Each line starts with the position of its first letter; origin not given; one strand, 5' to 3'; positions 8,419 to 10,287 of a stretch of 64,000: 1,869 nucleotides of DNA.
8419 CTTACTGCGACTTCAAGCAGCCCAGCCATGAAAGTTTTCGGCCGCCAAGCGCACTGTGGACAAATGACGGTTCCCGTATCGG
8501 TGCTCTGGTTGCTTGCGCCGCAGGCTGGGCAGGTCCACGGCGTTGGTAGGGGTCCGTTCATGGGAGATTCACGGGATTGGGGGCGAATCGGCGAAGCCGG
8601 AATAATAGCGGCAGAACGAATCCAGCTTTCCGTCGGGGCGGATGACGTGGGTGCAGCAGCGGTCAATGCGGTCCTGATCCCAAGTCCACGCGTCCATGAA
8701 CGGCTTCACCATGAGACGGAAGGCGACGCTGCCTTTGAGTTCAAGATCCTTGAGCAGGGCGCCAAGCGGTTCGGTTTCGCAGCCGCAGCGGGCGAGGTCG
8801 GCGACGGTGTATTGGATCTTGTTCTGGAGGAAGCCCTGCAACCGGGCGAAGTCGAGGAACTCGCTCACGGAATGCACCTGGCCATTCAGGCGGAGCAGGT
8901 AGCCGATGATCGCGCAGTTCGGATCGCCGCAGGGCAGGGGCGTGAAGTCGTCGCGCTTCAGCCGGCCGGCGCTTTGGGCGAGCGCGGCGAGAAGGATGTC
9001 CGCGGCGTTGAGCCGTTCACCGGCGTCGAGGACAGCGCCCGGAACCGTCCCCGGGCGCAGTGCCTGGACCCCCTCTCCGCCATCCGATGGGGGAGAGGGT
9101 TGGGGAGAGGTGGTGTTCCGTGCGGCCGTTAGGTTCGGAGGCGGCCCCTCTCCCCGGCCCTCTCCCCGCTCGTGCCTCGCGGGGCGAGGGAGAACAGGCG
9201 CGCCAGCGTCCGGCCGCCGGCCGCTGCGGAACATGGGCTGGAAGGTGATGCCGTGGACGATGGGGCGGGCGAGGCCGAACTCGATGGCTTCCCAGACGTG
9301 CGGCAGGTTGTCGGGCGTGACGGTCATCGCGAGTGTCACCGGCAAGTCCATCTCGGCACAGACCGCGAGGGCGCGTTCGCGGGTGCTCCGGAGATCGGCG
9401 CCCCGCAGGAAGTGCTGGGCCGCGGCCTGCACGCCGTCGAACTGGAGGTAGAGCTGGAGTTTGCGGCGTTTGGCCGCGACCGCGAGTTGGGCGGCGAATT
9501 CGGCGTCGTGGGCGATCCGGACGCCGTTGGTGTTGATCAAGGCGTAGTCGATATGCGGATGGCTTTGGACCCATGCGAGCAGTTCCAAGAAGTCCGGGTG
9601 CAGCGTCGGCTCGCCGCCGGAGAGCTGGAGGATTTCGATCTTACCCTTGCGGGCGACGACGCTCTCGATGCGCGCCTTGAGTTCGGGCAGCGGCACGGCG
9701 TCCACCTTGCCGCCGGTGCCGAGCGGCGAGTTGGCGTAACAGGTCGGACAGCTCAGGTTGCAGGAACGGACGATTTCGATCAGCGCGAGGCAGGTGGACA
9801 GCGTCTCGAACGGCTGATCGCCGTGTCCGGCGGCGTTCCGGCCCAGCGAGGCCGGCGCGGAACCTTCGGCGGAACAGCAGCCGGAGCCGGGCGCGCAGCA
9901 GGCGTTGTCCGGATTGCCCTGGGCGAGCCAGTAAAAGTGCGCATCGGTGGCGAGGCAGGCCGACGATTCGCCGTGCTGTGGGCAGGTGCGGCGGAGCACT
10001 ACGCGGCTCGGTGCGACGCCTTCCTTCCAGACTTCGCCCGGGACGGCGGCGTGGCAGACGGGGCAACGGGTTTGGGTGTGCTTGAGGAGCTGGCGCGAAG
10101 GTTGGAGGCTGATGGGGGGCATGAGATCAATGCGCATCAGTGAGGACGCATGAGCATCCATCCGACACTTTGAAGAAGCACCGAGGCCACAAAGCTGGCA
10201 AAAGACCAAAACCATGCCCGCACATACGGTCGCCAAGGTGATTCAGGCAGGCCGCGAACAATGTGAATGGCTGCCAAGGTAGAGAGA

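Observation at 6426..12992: Gap-free ten-gene operon linking a Tes-like radical SAM enzyme, an Lgt-family transferase, an amidohydrolase and six membrane proteins of unknown function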

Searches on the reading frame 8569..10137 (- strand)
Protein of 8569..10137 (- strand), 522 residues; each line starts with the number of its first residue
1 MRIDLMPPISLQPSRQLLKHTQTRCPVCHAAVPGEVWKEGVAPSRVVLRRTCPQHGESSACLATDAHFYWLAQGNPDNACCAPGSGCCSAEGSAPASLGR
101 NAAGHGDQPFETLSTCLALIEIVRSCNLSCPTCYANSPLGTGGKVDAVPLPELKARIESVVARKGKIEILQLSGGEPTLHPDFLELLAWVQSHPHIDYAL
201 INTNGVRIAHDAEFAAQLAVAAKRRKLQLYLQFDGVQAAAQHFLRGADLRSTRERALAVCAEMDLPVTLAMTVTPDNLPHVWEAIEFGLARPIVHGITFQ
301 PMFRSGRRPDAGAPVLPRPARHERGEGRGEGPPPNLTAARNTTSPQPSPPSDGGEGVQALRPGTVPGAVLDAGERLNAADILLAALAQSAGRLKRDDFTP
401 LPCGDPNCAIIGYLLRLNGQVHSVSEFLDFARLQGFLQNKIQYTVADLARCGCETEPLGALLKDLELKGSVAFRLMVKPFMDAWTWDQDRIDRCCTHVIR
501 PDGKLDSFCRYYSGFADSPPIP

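Call 4: search_protein_families(library=pfam, proteins=[window:8569-10137:-], max_evalue=0.01)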
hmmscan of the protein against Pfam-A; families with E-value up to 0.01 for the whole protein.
window:8569-10137:- (522 aa): 3 families
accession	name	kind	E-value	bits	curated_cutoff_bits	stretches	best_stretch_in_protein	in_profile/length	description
PF04055.27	Radical_SAM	-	1.1e-14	55.4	29.5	1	120-287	1-165/166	Radical SAM superfamily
PF23545.1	Zn_ribbon_HMPTM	-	3.4e-12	46.1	27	1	18-63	2-44/45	HMPTM N-terminal zinc ribbon domain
PF13353.11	Fer4_12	-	0.00017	22.3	22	1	123-210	12-96/137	4Fe-4S single cluster domain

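Call 5: search_protein_families(library=ncbifam, proteins=[window:8569-10137:-], max_evalue=0.01)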
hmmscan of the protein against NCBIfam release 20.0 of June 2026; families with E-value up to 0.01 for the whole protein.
window:8569-10137:- (522 aa): 33 families (the best 25 are shown)
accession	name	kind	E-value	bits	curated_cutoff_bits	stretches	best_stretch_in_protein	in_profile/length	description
NF045646.2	rSAM_Se_TrsS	equivalog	1.7e-59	201.5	490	2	20-311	2-275/441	radical SAM (seleno)protein TrsS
NF045702.1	rSAM_GDGT_ether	equivalog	2.7e-41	141.7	450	2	21-309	2-275/486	tetraether lipid synthase Tes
NF045703.1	rSAM_Tes_intein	exception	3.1e-13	48.5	1700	2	168-310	645-781/1040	tetraether lipid synthase Tes, intein-containing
TIGR03962.1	mycofact_rSAM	equivalog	3.1e-11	43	265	1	116-281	13-166/339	mycofactocin radical SAM maturase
TIGR04051.1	rSAM_NirJ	equivalog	8.2e-11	41.5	515.45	1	121-282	7-157/354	heme d1 biosynthesis radical SAM protein NirJ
TIGR04317.1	W_rSAM_matur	equivalog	2.7e-09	36.6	380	1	119-253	7-130/349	tungsten cofactor oxidoreductase radical SAM maturase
TIGR04546.1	rSAM_ahbC_deAc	equivalog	1.6e-08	33.8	650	1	119-287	42-199/390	12,18-didecarboxysiroheme deacetylase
TIGR02666.1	moaA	equivalog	2.1e-08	33.5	284.05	1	122-213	16-108/336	GTP 3',8-cyclase MoaA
TIGR04054.1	rSAM_NirJ1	equivalog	2.4e-08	33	650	1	120-281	40-190/387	putative heme d1 biosynthesis radical SAM protein NirJ1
NF033640.1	N_Twi_rSAM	subfamily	5.8e-08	32.2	170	1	125-292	120-299/398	twitch domain-containing radical SAM protein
TIGR04055.1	rSAM_NirJ2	equivalog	1.3e-07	31.5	500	1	124-290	8-163/326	putative heme d1 biosynthesis radical SAM protein NirJ2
NF001199.0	PRK00164.2-1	equivalog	2.2e-07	30.3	231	1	120-288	16-175/308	GTP 3',8-cyclase MoaA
TIGR02109.1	PQQ_syn_pqqE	equivalog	3.3e-07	29.6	381.35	1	118-287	9-168/358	pyrroloquinoline quinone biosynthesis protein PqqE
TIGR04545.1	rSAM_ahbD_hemeb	equivalog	5.3e-07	29.4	500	1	120-286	4-160/339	heme b synthase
NF038283.1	viperin_w_prok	equivalog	6.2e-07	28.9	180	1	122-212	8-99/281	viperin family antiviral radical SAM protein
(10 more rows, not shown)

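Call 7: find_homologous_proteins(query=window:8569-10137:-, max_evalue=1e-10)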
Query window:8569-10137:- (522 aa): 4654 proteins with E <= 1e-10 among 8000 candidates; the best 120 are listed.
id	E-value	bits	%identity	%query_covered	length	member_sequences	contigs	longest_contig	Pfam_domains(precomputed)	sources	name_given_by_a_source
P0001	0.0e+0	1089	91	98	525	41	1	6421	PF23545.2,PF04055.28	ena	-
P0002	0.0e+0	1051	87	98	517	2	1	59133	PF23545.2,PF04055.28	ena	-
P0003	2.4e-287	972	81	98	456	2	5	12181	PF23545.2,PF04055.28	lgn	-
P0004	1.5e-240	818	71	99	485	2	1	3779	PF23545.2,PF04055.28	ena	-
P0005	1.7e-232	791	65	98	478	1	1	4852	PF23545.2,PF04055.28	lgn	-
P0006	4.4e-231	786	67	98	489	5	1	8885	PF23545.2,PF04055.28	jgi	jgi:7,8-dihydro-6-hydroxymethylpterin dimethyltransferase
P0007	1.4e-228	778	75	58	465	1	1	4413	PF23545.2,PF04055.28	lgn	-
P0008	5.6e-228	776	66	99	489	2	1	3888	PF23545.2,PF04055.28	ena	-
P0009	4.4e-227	773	66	99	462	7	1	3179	PF23545.2,PF04055.28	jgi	jgi:7,8-dihydro-6-hydroxymethylpterin dimethyltransferase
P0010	5.4e-226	770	66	99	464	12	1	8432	PF23545.2,PF04055.28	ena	-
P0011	7.9e-226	769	73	58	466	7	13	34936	PF23545.2,PF04055.28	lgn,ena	-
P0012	1.8e-225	768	66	98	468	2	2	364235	PF23545.2,PF04055.28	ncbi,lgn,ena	ncbi:MAG: radical SAM protein [Verrucomicrobiota bacterium]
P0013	3.9e-225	767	73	58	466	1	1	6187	PF23545.2,PF04055.28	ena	-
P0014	6.1e-225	766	64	100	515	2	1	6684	PF23545.2,PF04055.28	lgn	-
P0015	8.3e-224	762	62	99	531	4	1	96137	PF23545.2,PF04055.28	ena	-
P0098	4.3e-201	688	59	98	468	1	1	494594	PF23545.2,PF04055.28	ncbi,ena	-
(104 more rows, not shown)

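Call 10: find_encoding_contigs(protein=P0012, flank=10000, max_places=2)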
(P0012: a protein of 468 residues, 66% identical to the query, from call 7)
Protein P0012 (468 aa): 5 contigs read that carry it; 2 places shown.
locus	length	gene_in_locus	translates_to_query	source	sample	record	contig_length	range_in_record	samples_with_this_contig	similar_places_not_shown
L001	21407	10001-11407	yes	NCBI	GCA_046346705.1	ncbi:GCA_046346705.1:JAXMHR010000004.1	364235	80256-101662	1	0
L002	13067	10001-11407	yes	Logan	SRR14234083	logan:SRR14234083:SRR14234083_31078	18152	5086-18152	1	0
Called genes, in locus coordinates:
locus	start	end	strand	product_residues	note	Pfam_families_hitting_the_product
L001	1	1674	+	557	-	PF02366:PMT, PF13231:PMT_2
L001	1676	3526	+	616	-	PF13522:GATase_6, PF13537:GATase_7, PF00733:Asn_synthase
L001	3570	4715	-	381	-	-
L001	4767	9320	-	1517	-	PF18884:TSP3_bac (faint), PF08309:LVIVD (faint), PF17957:Big_7, PF13205:Big_5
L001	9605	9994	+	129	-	-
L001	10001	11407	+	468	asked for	PF23545:Zn_ribbon_HMPTM, PF04055:Radical_SAM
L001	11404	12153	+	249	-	PF01790:LGT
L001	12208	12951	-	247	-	PF00226:DnaJ, PF01556:DnaJ_C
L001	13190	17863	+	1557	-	PF00857:Isochorismatase (faint), PF06283:ThuA, PF23500:DUF7133, PF13646:HEAT_2 (faint), PF00034:Cytochrom_C (faint)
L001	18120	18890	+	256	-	-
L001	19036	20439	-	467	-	PF07394:DUF1501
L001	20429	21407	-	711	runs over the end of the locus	PF07583:PSCyt2, PF07587:PSD1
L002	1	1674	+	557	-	PF02366:PMT, PF13231:PMT_2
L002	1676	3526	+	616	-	PF13522:GATase_6, PF13537:GATase_7, PF00733:Asn_synthase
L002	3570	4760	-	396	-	-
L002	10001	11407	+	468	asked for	PF23545:Zn_ribbon_HMPTM, PF04055:Radical_SAM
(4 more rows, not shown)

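Call 11: find_encoding_contigs(protein=P0098, flank=10000, max_places=2)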
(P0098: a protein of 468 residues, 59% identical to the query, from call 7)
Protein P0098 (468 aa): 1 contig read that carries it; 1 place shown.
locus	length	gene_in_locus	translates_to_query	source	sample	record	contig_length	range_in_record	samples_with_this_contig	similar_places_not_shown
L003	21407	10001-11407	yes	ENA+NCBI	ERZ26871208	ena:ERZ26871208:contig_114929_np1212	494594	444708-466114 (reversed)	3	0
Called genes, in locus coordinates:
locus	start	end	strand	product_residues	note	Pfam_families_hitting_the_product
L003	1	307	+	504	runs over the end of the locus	-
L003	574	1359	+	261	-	PF13506:Glyco_transf_21 (weak), PF00535:Glycos_transf_2, PF10111:Glyco_tranf_2_2, PF13641:Glyco_tranf_2_3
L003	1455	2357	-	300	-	PF13483:Lactamase_B_3, PF12706:Lactamase_B_2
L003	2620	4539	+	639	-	-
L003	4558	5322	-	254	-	-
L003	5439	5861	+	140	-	-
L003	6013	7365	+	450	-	PF02310:B12-binding, PF04055:Radical_SAM, PF13282:DUF4070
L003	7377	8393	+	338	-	-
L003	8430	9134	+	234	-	PF00155:Aminotran_1_2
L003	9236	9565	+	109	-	-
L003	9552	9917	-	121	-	-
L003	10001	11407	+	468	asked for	PF23545:Zn_ribbon_HMPTM, PF04055:Radical_SAM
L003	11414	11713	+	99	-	-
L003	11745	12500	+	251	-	PF01790:LGT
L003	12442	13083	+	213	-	-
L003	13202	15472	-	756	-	PF00072:Response_reg, PF23198:PDE8A_N (faint), PF00072:Response_reg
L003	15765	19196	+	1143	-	PF05977:MFS_3 (weak), PF07690:MFS_1, PF01553:Acyltransferase, PF00501:AMP-binding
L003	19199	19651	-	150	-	-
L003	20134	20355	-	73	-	-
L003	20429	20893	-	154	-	PF00149:Metallophos (faint), PF12850:Metallophos_2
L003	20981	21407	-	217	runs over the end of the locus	PF20221:DUF6580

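Call 12: find_related_loci(query=A1, collection=genome_contigs, flank=10000)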
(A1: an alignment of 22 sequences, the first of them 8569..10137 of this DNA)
Query A1 (522 aa) in genome_contigs; peptide patterns used: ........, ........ (x = any residue, [..] = any of these).
528 stretches matched a pattern; 495 encode a relative of the query (tblastn E <= 1e-3); the best 80 are kept; 80 distinct loci.
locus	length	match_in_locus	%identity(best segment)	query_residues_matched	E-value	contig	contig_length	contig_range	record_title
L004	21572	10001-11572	89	1-518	0e+0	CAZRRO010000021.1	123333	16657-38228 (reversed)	MAG TPA_asm: uncultured Verrucomicrobiota bacterium isolate SRP302895_co1_249 genome assembly, contig: NODE_306_length_1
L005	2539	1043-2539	92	15-511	0e+0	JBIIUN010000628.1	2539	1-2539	MAG: Candidatus Kapaibacterium sp. isolate ME2004-09-02_3300034061_group2_bin113 Rohwer_bin2681_scaffold_21114_c2, whole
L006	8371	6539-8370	90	8-457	0e+0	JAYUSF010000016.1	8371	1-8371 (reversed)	MAG: Verrucomicrobiota bacterium isolate GL117_UP_concoct_13 GL117_UP_concoct_13_15, whole genome shotgun sequence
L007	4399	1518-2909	67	9-518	0e+0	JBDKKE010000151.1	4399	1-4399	MAG: Verrucomicrobiota bacterium isolate gunnisonriver_2019_sw_WHONDRS-S19S_0062_B_bin.27 scaffold_1041267, whole genome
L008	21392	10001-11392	67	6-522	0e+0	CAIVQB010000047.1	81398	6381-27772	MAG: uncultured Verrucomicrobia bacterium isolate VK_bin-2510 genome assembly, contig: bin-2510:047/148, whole genome sh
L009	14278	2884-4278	66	5-522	0e+0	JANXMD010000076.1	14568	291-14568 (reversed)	MAG: Verrucomicrobia bacterium isolate 336R_concoct_69_sub 336R_k141_303577, whole genome shotgun sequence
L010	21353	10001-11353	66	9-518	0e+0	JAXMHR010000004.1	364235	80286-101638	MAG: Verrucomicrobiota bacterium isolate STL-VER9 C2.24.fa-4, whole genome shotgun sequence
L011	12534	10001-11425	63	6-518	0e+0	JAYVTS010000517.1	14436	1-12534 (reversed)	MAG: Verrucomicrobiota bacterium isolate GL74_UP_concoct_47 GL74_UP_concoct_47_516, whole genome shotgun sequence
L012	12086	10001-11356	65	7-515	0e+0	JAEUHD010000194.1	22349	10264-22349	MAG: Verrucomicrobiales bacterium isolate new MAG-8 k141_4033298, whole genome shotgun sequence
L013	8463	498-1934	62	14-522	0e+0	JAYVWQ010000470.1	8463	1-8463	MAG: Akkermansia sp. isolate GL82_UP_concoct_189_sub GL82_UP_concoct_189_sub_469, whole genome shotgun sequence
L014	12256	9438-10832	64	5-522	0e+0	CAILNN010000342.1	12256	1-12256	MAG: uncultured Verrucomicrobia bacterium isolate AM-lipid-02-D2_bin-0035 genome assembly, contig: bin-0035:342/423, who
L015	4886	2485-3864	64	6-522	0e+0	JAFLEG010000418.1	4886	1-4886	MAG: Verrucomicrobia bacterium isolate UWPOB_VERRUCO1 gnl_X_JEIBJCKH_419, whole genome shotgun sequence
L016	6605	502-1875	63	6-518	0e+0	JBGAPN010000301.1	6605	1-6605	MAG: Limisphaerales bacterium isolate MAG_AAO_H125.19 AAOH125-19_opera_contig_19407, whole genome shotgun sequence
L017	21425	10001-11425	64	17-520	0e+0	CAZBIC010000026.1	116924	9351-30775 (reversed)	MAG TPA_asm: uncultured Bifidobacterium sp. isolate SRP302895_co1_406 genome assembly, contig: NODE_333_length_116924_co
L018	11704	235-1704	61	2-522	0e+0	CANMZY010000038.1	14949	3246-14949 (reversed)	MAG: Verrucomicrobiales bacterium isolate ZH-3nov15-120 genome assembly, contig: ZH-3nov15-C4922, whole genome shotgun s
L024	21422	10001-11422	59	3-520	0e+0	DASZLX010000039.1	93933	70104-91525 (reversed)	MAG TPA_asm: Verrucomicrobiia bacterium isolate SMAG_U5876 k141_4285132, whole genome shotgun sequence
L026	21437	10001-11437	56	1-517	0e+0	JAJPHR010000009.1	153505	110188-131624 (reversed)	MAG: Verrucomicrobia bacterium isolate Centralia_MAG_180 k107_6881353, whole genome shotgun sequence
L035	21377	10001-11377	60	7-517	0e+0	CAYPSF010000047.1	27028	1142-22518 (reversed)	MAG TPA_asm: uncultured Bifidobacteriaceae bacterium isolate binchicken_co54_474 genome assembly, contig: NODE_3050_leng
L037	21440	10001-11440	58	5-522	0e+0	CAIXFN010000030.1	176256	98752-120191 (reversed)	MAG: uncultured Pedosphaera sp. isolate Umea2p3_bin-0208 genome assembly, contig: bin-0208:030/118, whole genome shotgun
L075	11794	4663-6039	57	11-518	0e+0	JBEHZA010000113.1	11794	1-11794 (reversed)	MAG: Verrucomicrobiota bacterium isolate ESF1.bin.9 NODE_6009_length_11794_cov_3.961950, whole genome shotgun sequence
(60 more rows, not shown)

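Call 15: search_solved_structures(query=window:8569-10137:-, max_evalue=0.001, show_alignments=1)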
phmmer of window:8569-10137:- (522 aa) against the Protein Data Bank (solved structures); distinct sequences matched with E-value up to 0.001: 3.
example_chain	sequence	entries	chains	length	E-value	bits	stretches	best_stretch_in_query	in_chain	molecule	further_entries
7tol_A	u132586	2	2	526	1.4e-28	103.2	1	17-308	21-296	glycerol dibiphytanyl glycerol tetraether - macrocyclic archaeol synthase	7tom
7wzv_A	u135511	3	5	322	2.9e-05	26.3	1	124-210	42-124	4Fe-4S cluster-binding domain-containing protein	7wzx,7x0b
8wm2_A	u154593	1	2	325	0.00012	24.2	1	120-242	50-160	Fe-S radical SAM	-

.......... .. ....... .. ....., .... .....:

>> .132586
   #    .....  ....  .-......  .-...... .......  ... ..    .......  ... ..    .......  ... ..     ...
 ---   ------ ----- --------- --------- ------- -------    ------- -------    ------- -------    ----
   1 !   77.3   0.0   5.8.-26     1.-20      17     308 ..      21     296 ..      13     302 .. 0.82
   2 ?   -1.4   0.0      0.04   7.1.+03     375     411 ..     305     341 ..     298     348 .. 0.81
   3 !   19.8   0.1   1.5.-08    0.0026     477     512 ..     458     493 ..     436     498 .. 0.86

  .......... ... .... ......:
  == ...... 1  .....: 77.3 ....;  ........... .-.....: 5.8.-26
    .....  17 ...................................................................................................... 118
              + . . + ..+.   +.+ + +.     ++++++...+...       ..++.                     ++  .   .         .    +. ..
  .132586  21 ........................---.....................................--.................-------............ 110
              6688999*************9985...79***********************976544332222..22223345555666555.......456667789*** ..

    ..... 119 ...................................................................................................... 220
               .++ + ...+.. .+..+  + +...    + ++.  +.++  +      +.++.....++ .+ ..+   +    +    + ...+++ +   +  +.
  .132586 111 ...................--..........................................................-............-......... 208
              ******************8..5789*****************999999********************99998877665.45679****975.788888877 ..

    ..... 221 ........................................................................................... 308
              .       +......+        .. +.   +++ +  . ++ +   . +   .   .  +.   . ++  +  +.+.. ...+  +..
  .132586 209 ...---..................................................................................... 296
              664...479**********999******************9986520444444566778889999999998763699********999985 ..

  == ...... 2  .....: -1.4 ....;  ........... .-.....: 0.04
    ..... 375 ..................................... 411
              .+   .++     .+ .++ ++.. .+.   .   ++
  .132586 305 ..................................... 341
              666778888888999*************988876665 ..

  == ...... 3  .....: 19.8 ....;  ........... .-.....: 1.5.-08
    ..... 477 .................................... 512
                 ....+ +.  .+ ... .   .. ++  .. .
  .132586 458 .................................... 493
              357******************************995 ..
